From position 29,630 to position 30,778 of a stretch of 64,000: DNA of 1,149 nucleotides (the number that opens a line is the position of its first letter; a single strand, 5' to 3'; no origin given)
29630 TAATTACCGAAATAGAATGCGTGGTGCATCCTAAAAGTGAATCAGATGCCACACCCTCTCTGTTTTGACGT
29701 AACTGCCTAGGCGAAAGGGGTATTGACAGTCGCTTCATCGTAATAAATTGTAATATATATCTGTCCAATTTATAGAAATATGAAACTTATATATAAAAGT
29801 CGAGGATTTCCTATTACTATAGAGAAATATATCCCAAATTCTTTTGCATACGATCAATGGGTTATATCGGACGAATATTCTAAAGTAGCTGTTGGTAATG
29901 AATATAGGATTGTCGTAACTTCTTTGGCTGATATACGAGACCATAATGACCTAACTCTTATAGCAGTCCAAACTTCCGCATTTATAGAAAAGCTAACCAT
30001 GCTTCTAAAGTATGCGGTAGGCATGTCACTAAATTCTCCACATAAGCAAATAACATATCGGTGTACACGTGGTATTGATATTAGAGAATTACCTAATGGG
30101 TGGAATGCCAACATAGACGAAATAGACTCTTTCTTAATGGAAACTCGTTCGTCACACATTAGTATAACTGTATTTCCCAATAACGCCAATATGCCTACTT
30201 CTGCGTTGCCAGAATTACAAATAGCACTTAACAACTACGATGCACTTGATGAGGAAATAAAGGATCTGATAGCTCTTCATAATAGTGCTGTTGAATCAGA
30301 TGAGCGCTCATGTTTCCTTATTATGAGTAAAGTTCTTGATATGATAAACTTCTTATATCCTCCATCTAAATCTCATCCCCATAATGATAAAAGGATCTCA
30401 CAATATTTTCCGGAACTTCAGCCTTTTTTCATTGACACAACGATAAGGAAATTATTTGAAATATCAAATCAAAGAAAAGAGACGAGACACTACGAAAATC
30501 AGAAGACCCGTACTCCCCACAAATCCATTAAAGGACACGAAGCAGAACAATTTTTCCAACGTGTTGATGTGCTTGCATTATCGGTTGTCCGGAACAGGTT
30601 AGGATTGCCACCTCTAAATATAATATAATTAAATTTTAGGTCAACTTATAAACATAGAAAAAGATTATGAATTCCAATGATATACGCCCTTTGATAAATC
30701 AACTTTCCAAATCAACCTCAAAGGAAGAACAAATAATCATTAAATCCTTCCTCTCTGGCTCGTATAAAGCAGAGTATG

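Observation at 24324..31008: Five-gene AT-rich operon: nuclease-MTase-TRD fusion + PHP/Rad50-like ATPase + three orphan ORFs, a candidate undescribed methylation-linked defence system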

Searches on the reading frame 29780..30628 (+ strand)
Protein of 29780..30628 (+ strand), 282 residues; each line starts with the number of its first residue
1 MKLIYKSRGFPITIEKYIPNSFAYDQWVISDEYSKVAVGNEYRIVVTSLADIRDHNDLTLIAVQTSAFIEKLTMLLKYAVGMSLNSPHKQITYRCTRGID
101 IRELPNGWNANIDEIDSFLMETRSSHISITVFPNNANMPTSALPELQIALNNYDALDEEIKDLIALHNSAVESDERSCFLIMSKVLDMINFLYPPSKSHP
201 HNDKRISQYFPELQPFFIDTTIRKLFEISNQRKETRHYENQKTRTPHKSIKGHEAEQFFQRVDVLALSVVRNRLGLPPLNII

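Call 3: search_protein_families(library=pfam, proteins=[window:29780-30628:+], max_evalue=0.01)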
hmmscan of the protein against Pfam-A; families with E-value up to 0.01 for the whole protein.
window:29780-30628:+ (282 aa): 0 families

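Call 4: search_protein_families(library=padloc, proteins=[window:29780-30628:+], max_evalue=0.01)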
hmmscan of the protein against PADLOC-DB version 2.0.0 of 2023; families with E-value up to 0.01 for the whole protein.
window:29780-30628:+ (282 aa): 0 families

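Call 5: search_protein_families(library=ncbifam, proteins=[window:29780-30628:+], max_evalue=0.01)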
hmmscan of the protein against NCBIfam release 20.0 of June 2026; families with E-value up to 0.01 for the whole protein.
window:29780-30628:+ (282 aa): 0 families

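Call 9: search_protein_families(library=padloc, proteins=[window:29780-30628:+], max_evalue=10)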
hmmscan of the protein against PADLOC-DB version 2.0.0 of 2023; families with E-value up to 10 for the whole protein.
window:29780-30628:+ (282 aa): 0 families

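Call 15: find_homologous_proteins(query=window:29780-30628:+, max_evalue=0.001)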
Query window:29780-30628:+ (282 aa): 42 proteins with E <= 0.001 among 338 candidates.
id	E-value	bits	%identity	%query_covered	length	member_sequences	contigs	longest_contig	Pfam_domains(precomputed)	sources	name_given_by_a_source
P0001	2.3e-176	603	95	100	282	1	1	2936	-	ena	-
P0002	2.8e-174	596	94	100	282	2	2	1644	-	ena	-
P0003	3.6e-168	576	95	96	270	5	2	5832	-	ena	-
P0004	1.2e-167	574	89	100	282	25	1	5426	-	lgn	-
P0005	2.0e-164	563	88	100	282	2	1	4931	-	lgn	-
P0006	3.9e-164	563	88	100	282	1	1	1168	-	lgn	-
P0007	2.7e-163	560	88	100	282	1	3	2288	-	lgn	-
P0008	1.5e-162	557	87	100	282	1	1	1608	-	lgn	-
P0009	1.2e-149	515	81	100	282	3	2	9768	-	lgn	-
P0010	4.1e-146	503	78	99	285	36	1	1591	-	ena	-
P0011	1.7e-142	492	76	100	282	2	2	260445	-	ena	-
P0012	2.2e-141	488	74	100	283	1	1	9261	-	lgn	-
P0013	1.4e-136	472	72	100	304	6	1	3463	-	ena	-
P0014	3.3e-134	464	76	91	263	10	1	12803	-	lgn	-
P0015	1.2e-133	463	72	100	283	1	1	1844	-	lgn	-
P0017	1.8e-126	439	68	100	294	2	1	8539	-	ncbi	-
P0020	1.5e-111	390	61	100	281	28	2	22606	-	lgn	-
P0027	8.4e-98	345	56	100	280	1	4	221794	-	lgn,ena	-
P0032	1.5e-96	341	56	100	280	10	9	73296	-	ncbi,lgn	-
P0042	3.6e-38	150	49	51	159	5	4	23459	-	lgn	-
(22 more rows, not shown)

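Call 18: find_encoding_contigs(protein=P0027, flank=10000, max_places=3)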
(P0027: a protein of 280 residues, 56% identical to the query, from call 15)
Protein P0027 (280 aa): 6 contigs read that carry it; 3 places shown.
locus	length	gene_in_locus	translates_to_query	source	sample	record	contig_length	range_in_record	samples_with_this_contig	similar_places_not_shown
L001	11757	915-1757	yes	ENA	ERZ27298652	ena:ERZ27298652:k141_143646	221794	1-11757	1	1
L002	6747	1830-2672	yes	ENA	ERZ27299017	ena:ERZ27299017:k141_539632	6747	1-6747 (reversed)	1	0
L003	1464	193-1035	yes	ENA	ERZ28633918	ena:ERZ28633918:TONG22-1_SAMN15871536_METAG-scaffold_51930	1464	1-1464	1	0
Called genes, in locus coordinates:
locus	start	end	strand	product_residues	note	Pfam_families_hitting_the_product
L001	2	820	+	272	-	?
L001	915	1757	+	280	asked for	-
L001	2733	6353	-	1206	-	-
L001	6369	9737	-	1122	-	PF13149:Mfa_like_1 (weak)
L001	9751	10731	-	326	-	PF13149:Mfa_like_1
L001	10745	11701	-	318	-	PF13149:Mfa_like_1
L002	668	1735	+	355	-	PF02661:Fic, PF12802:MarR_2 (weak)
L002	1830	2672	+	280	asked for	-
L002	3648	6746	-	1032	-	?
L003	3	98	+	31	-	?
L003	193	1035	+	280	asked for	-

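Call 19: find_encoding_contigs(protein=P0032, flank=10000, max_places=4)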
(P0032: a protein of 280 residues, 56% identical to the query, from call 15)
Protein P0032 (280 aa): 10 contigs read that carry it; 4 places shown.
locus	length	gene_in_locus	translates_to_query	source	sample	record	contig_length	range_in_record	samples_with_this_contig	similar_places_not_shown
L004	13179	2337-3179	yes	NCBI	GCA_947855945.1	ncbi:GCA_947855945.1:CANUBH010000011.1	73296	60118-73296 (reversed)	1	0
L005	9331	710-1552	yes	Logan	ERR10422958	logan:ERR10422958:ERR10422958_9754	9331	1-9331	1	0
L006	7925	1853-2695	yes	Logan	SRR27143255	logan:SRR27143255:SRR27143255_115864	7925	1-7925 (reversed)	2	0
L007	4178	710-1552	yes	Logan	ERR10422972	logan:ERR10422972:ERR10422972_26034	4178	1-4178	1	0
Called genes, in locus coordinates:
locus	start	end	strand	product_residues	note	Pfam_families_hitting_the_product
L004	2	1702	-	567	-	?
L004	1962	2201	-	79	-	-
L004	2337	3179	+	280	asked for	-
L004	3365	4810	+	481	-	PF28123:DUF8370, PF28130:DUF8371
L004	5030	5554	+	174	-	PF01613:Flavin_Reduct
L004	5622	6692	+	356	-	PF13395:HNH_4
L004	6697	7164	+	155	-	PF13489:Methyltransf_23, PF08241:Methyltransf_11 (faint), PF08242:Methyltransf_12 (faint), PF13649:Methyltransf_25 (faint)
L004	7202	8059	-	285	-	-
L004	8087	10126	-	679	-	PF09848:SLFN-g3_helicase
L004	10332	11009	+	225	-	PF28474:DUF8412, PF13376:OmdA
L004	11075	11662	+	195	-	-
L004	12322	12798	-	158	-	PF02481:DNA_processg_A (weak)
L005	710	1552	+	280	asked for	-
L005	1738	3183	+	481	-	PF28123:DUF8370, PF28130:DUF8371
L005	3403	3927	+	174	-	PF01613:Flavin_Reduct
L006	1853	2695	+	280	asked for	-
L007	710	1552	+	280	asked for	-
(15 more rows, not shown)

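Call 20: find_encoding_contigs(protein=P0042, flank=10000, max_places=3)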
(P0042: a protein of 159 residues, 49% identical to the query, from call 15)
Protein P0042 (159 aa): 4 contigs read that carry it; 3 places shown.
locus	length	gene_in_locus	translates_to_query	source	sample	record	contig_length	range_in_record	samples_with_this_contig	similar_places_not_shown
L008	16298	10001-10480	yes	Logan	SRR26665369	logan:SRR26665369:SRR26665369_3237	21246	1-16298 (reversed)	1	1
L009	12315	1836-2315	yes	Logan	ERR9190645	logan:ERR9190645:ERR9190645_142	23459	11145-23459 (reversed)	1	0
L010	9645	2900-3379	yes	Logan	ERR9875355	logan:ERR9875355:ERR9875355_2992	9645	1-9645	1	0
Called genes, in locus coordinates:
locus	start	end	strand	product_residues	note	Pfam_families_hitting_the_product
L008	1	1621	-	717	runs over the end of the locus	PF02463:SMC_N, PF13476:AAA_23 (faint)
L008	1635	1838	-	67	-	-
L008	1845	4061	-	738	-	PF13091:PLDc_2 (weak), PF00176:SNF2-rel_dom, PF00270:DEAD, PF04851:ResIII, PF18766:SWI2_SNF2, PF00271:Helicase_C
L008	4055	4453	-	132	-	PF08870:DndE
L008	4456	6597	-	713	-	PF13476:AAA_23 (faint)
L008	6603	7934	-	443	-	PF01507:PAPS_reduct (weak)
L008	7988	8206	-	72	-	PF12844:HTH_19 (weak), PF01381:HTH_3, PF13443:HTH_26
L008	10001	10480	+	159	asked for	-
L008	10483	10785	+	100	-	-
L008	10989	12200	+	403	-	PF02463:SMC_N, PF11398:DUF2813 (faint), PF13175:AAA_15, PF13476:AAA_23, PF13175:AAA_15, PF13304:AAA_21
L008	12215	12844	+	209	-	PF14103:DUF4276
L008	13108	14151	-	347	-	PF00078:RVT_1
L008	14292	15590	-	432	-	PF24390:PRTase-CE, PF24409:wHTH-PRTase_assc (weak)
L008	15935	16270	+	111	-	-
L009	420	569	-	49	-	-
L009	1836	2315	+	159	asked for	-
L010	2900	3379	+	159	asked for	-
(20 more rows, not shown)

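Call 22: find_encoding_contigs(protein=P0011, flank=10000, max_places=2)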
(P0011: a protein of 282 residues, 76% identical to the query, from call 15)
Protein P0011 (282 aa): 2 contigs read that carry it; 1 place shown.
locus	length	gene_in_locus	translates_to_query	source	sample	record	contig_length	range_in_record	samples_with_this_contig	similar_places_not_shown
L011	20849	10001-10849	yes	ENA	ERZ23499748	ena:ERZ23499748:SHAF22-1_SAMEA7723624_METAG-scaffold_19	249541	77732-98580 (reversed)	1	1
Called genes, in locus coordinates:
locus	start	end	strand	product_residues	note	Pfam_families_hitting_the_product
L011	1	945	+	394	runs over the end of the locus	PF00004:AAA (weak), PF13173:AAA_14, PF13635:DUF4143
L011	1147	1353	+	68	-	PF13443:HTH_26, PF01381:HTH_3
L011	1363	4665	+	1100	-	PF13091:PLDc_2, PF04851:ResIII (faint), PF00176:SNF2-rel_dom, PF00271:Helicase_C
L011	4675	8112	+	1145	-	PF02384:N6_Mtase (faint), PF20473:MmeI_Mtase (weak), PF07669:Eco57I, PF12950:TaqI_C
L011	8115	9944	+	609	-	PF02463:SMC_N, PF13175:AAA_15 (weak), PF13476:AAA_23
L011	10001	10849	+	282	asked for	-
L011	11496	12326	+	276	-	-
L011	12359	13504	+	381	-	PF22560:GMT-wHTH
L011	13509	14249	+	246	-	PF07505:DUF5131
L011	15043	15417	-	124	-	PF04237:YjbR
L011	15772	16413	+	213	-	PF00881:Nitroreductase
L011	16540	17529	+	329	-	PF04015:DUF362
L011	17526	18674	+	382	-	PF00248:Aldo_ket_red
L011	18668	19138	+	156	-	PF08973:TM1506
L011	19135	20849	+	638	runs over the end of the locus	PF07715:Plug, PF14905:OMP_b-brl_3 (faint), PF00593:TonB_dep_Rec_b-barrel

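Call 23: find_encoding_contigs(protein=P0020, flank=10000, max_places=2)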
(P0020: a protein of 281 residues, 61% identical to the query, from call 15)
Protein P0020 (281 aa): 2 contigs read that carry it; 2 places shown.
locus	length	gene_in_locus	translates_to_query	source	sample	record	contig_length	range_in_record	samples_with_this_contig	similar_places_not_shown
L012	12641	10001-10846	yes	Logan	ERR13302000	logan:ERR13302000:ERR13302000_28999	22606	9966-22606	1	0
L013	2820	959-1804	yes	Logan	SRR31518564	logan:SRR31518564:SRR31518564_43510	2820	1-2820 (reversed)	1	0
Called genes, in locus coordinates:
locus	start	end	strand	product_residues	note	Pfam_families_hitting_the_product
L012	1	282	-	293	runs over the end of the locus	PF02311:AraC_binding, PF07883:Cupin_2 (weak), PF00165:HTH_AraC, PF12833:HTH_18, PF00165:HTH_AraC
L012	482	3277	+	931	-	PF02837:Glyco_hydro_2_N, PF00703:Glyco_hydro_2 (weak), PF02836:Glyco_hydro_2_C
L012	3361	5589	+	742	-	PF17389:Bac_rhamnosid6H, PF17390:Bac_rhamnosid_C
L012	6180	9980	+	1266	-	PF02384:N6_Mtase, PF07669:Eco57I, PF01420:Methylase_S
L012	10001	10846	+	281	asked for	-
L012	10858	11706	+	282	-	-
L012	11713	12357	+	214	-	PF10544:T5orf172, PF13455:MUG113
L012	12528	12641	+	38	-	?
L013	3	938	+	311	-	?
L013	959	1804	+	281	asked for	-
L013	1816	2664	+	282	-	-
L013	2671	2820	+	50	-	?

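Call 24: find_encoding_contigs(protein=P0017, flank=10000, max_places=2)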
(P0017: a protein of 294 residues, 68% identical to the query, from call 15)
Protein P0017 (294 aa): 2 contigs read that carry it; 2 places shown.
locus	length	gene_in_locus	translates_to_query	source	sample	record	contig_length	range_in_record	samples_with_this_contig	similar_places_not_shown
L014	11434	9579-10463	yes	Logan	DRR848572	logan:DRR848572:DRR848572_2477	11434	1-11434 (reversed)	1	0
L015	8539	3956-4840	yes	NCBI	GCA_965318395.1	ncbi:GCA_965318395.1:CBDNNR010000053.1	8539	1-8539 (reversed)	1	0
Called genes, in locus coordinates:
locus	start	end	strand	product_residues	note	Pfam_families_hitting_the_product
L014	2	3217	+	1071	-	?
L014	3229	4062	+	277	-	PF02498:Bro-N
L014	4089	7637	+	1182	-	PF02384:N6_Mtase (faint), PF20473:MmeI_Mtase (faint), PF07669:Eco57I, PF12950:TaqI_C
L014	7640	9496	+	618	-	PF02463:SMC_N, PF13175:AAA_15, PF13476:AAA_23 (faint)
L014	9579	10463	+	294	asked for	-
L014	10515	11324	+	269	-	-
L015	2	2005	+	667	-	?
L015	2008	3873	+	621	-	PF02463:SMC_N, PF13175:AAA_15, PF13476:AAA_23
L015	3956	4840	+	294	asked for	-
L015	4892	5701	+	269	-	-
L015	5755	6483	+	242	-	-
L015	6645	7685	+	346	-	PF17761:DUF1016_N, PF06250:YhcG_C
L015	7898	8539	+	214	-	?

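Call 58: find_encoding_contigs(protein=P0009, flank=10000, max_places=2)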
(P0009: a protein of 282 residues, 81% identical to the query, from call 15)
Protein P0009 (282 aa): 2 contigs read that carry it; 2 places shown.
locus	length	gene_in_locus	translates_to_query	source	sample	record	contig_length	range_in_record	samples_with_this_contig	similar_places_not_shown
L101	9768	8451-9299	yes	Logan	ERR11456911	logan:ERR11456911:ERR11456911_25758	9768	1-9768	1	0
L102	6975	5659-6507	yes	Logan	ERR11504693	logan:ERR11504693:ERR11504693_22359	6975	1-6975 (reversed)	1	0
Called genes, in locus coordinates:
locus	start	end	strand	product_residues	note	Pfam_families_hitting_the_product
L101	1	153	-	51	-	?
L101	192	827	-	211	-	PF00691:OmpA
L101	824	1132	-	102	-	-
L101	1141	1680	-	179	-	PF01782:RimM (weak), PF05239:PRC (weak), PF24986:PRC_RimM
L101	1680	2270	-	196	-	PF14123:DUF4290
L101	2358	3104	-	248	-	PF00106:adh_short, PF08659:KR, PF13561:adh_short_C2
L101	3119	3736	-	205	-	PF00440:TetR_N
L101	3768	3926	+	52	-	-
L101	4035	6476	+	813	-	PF13588:HSDR_N_2, PF02384:N6_Mtase, PF01170:UPF0020, PF07669:Eco57I (weak)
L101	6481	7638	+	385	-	PF03235:GmrSD_N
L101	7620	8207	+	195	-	-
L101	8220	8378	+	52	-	-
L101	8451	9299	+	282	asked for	-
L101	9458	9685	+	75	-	-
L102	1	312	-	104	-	?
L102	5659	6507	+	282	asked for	-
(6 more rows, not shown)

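Call 59: find_encoding_contigs(protein=P0014, flank=10000, max_places=2)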
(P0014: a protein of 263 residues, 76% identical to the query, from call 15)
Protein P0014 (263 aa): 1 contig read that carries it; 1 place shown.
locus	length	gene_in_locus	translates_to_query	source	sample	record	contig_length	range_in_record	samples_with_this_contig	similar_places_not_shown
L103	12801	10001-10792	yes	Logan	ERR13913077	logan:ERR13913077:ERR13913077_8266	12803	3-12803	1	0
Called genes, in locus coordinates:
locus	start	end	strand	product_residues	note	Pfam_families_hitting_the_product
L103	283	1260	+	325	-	PF19509:DUF6043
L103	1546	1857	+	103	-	PF12728:HTH_17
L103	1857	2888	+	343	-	PF13481:AAA_25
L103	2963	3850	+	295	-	PF13155:Toprim_2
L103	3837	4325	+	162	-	PF11888:DUF3408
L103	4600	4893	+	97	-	PF21983:NikA-like, PF05713:MobC (weak)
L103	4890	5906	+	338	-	PF03432:Relaxase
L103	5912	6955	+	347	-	-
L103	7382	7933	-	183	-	-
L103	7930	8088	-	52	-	-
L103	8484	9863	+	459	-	PF18862:ApeA_NTD1 (weak), PF18739:HEPN_Apea (faint)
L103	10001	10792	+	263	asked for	-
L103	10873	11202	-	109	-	-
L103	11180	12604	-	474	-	PF01637:ATPase_2, PF13191:AAA_16 (faint), PF13173:AAA_14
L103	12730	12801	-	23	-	?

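Call 60: find_encoding_contigs(protein=P0012, flank=10000, max_places=2)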
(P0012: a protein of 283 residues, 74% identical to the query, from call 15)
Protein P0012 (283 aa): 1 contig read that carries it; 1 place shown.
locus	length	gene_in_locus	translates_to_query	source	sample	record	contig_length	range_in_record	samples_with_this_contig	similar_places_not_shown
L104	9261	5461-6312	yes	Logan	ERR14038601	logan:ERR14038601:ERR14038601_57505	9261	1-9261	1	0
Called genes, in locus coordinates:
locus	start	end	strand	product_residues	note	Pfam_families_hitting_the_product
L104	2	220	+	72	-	?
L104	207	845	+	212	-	PF10544:T5orf172, PF13455:MUG113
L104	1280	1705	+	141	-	-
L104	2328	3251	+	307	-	PF00145:DNA_methylase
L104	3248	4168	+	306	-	PF00145:DNA_methylase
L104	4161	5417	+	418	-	PF13391:HNH_2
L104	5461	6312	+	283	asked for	-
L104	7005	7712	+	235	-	PF04402:SIMPL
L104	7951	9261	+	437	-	?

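Call 78: predict_structure(alignment_id=A3)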
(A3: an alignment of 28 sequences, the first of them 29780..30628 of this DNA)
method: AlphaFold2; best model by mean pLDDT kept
length: 282 residues; sequences in the alignment: 28
mean_pLDDT: 73.5   pTM: 0.73
mean pLDDT of the five models: 73.5, 72.4, 72.0, 71.0, 61.0
residues with pLDDT >= 90: 62; 70-90: 126; 50-70: 43; < 50: 51
segments of 3 or more residues with pLDDT < 50: 86-116, 125-134, 234-240
pLDDT, mean of each block of 10 residues (from residue 1): 79 82 94 82 88 82 81 85 53 39 37 47 41 58 93 95 86 64 89 83 86 82 82 48 53 71 90 89 59
secondary structure, 60 per line:
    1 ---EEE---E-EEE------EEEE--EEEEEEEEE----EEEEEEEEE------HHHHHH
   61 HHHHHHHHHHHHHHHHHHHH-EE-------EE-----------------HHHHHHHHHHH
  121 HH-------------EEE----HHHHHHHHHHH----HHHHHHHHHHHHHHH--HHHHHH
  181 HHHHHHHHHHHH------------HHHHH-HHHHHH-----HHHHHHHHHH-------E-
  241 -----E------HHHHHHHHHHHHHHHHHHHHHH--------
elements in order: E4-6 E12-14 E21-24 E27-35 E40-48 H55-80 H110-122 E136-138 H143-153 H158-172 H175-192 H205-209 H211-216 H222-231 H253-274

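Call 88: fold_search(model_id=the predicted structure, library=pdb)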
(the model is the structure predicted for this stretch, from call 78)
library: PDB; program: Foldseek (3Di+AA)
matches with E <= 10: 408; with E <= 0.001: 0
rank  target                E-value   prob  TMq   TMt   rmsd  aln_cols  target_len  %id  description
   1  3sy3_C                6.5e-01  0.57  0.14  0.21   3.4        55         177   14  GBAA_1210 protein, a putative adenylate cyclase, from Bacillus anthracis (released 2011-07-27)
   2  8fw5_C                6.5e-01  0.03  0.14  0.11  18.3       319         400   12  Chimeric HsGATOR1-SpGtr-SpLam complex (released 2023-07-26)
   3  7m6q_A                6.9e-01  0.02  0.09  0.08  27.0       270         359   12  Full length alpha1 Glycine receptor in presence of 1mM Glycine and 32uM Tetrahydrocannabinol State 1 (released 2022-08-03)
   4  8zla                  7.7e-01  0.23  0.11  0.10   7.7        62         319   19  Crystal Structure of monomeric Rag-like small GTPase from Asgard Lokiarchaeota (LokiRagM) in complex with GDP (released 2025-11-26)
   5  6dw0_B                8.7e-01  0.04  0.10  0.09  22.7       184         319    9  Cryo-EM structure of the benzodiazepine-sensitive alpha1beta1gamma2S tri-heteromeric GABAA receptor in complex with GA (released 2018-08-08)
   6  2gfg_B                9.2e-01  0.38  0.12  0.17   4.5        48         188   14  Crystal structure of a putative adenylate cyclase (bh2851) from bacillus halodurans at 2.12 A resolution (released 2006-05-02)
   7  1z24                  9.2e-01  0.16  0.14  0.18   9.0        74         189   11  The molecular structure of insecticyanin from the tobacco hornworm Manduca sexta L. at 2.6 A resolution. (released 2005-04-05)
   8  8bh3_C                9.7e-01  0.03  0.12  0.06  33.3       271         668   11  DNA-PK Ku80 mediated dimer bound to PAXX (released 2023-06-07)
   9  7m6o_A                1.0e+00  0.02  0.10  0.08  27.9       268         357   12  Full length alpha1 Glycine receptor in presence of 0.1mM Glycine and 32uM Tetrahydrocannabinol (released 2022-08-03)
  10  3sy3_A                1.2e+00  0.51  0.14  0.22   3.0        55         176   14  GBAA_1210 protein, a putative adenylate cyclase, from Bacillus anthracis (released 2011-07-27)
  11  9gu0_B                1.2e+00  0.05  0.17  0.13  22.9       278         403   12  Human adult muscle nAChR in resting state in detergent with alpha-bungarotoxin (released 2025-05-14)
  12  8fsb_A                1.2e+00  0.03  0.13  0.10  23.6       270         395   10  Full-length mouse 5-HT3A receptor in complex with serotonin, open-like (released 2023-12-27)
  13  9r2r_B                1.2e+00  0.14  0.10  0.19  11.0        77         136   17  De novo designed M7 protein fold (released 2025-05-14)
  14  6gef_C                1.2e+00  0.02  0.12  0.10  18.8       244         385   11  X-ray structure of the Yersinia pseudotuberculosis ATPase DotB (released 2018-05-30)
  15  2va0_E                1.4e+00  0.23  0.12  0.25   8.6        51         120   10  Differential regulation of the xylan degrading apparatus of Cellvibrio japonicus by a novel two component system (released 2008-10-14)
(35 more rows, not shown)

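Call 95: search_solved_structures(query=A3, max_evalue=1)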
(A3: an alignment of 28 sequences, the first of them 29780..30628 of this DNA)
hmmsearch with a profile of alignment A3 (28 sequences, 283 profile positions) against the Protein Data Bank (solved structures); distinct sequences matched with E-value up to 1: 0.
